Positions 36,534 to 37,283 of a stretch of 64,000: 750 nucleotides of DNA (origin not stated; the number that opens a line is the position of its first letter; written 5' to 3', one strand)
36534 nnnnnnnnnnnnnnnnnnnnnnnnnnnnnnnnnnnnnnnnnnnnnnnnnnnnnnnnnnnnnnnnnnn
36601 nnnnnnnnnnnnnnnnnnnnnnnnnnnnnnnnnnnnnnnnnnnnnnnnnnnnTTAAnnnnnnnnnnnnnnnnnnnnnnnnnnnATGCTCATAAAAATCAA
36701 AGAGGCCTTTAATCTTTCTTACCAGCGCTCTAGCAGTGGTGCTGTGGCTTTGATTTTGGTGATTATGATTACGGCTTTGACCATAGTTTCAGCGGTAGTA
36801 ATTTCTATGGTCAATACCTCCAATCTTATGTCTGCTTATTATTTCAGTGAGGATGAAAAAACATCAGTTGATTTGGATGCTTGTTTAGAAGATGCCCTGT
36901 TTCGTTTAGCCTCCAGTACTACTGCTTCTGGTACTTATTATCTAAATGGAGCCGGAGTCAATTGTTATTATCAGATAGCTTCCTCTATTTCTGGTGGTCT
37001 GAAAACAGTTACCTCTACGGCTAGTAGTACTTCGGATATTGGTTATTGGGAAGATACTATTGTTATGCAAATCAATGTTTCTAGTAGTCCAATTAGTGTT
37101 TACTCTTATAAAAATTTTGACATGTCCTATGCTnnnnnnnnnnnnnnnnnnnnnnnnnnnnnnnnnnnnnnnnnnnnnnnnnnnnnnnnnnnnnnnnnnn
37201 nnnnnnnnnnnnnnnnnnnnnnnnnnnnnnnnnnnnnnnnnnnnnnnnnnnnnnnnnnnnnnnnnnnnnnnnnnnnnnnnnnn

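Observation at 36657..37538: PilX_N-like pseudopilin carrying tandem Myxococcus-type cysteine-rich repeats, encoded by DNA-level tandem repeats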

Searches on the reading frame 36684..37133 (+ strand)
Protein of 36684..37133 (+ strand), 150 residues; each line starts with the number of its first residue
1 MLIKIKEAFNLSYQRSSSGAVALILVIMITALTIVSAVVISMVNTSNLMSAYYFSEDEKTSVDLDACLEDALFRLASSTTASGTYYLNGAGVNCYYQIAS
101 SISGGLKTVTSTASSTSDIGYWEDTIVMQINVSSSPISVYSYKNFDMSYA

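Call 40: search_solved_structures(query=A2, max_evalue=10, show_alignments=3)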
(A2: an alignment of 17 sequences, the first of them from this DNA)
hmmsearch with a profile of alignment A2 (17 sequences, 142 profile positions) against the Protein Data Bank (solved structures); distinct sequences matched with E-value up to 10: 0.

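Call 48: search_protein_representatives(alignment_id=A2)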
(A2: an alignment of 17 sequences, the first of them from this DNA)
Query: 17 sequences, 142 profile positions. Proteins with E-value up to 0.001 (for the whole library): 486; up to 1e-10: 30; up to 1e-30: 21. The best 150 are listed.
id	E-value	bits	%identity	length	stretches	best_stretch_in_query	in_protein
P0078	4.2e-57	208.2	-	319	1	6-142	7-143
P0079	5.3e-55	201.4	-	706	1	7-141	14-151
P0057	3.2e-54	198.9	-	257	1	3-142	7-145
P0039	2.5e-53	196.0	-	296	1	2-142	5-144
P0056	3.2e-53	195.6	-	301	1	1-140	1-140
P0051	3.8e-53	195.4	-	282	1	1-142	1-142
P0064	5.5e-52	191.6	-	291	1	8-139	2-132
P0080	4.5e-51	188.7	-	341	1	1-140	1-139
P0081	7.9e-50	184.7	-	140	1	2-136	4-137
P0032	2.4e-49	183.1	-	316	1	6-142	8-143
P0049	8.6e-49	181.3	-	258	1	6-142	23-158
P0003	9.8e-49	181.1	-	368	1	2-140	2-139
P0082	3.0e-48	179.5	-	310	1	5-139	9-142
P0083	1.2e-47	177.6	-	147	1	5-139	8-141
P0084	4.6e-47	175.7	-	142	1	4-137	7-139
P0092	3.7e-14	69.0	-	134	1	6-136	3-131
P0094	2.3e-12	63.2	-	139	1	7-136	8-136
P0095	1.1e-11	61.0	-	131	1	4-131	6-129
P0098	7.6e-10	55.0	-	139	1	4-136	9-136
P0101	1.6e-09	54.0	-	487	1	8-140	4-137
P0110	2.8e-08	50.0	-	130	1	8-134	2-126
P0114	3.9e-08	49.5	-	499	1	5-111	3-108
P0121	9.5e-08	48.2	-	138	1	4-137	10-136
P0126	1.7e-07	47.5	-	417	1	3-109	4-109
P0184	2.6e-06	43.6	-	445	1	4-105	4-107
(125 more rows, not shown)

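Call 50: search_protein_families(library=pfam, proteins=[P0092, P0094, P0095, P0098, P0110, P0121, P0126, P0184, P0114, P0101], max_evalue=1)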
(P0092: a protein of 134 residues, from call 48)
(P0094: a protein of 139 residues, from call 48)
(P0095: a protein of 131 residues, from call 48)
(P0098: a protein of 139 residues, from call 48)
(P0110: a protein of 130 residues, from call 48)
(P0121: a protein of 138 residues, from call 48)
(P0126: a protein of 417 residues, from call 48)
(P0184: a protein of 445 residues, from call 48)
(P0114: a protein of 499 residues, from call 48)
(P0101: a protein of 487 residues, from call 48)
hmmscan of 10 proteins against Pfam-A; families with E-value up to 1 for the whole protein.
P0092 (134 aa): 1 family
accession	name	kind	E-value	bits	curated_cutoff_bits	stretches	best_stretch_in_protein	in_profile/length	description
PF06752.17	E_Pc_C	-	0.036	14.4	25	1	76-118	77-119/231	Enhancer of Polycomb C-terminus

P0094 (139 aa): 0 families

P0095 (131 aa): 0 families

P0098 (139 aa): 0 families

P0110 (130 aa): 1 family
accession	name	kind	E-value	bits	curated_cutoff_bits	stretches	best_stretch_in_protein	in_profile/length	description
PF19873.4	DUF6346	-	0.053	13.6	25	0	81-103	65-88/145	Family of unknown function (DUF6346)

P0121 (138 aa): 0 families

P0126 (417 aa): 2 families
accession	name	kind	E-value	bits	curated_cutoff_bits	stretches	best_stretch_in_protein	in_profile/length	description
PF11558.13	HET-s_218-289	-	0.12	12.9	32.2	1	137-190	13-60/65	Het-s 218-289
PF14341.11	PilX_N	-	0.18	12.2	25.5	1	13-62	3-51/51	PilX N-terminal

P0184 (445 aa): 4 families
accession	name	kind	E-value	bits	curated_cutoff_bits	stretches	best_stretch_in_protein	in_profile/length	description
PF14341.11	PilX_N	-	0.0018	18.6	25.5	1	16-61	7-51/51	PilX N-terminal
PF07985.18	SRR1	-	0.072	13.4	24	1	378-422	84-128/172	SRR1 domain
PF23326.1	UBL_UBAC1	-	0.17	12.2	27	1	340-372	74-106/109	UBAC1 UBL-like domain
PF18886.6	DUF5649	-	0.49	11.2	25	1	273-320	2-50/68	Repeats of unknown function (DUF5649)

P0114 (499 aa): 0 families

P0101 (487 aa): 1 family
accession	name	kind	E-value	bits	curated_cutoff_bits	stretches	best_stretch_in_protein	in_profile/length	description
PF08309.17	LVIVD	-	5.7e-05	22.8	20.2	2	460-474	6-20/42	LVIVD repeat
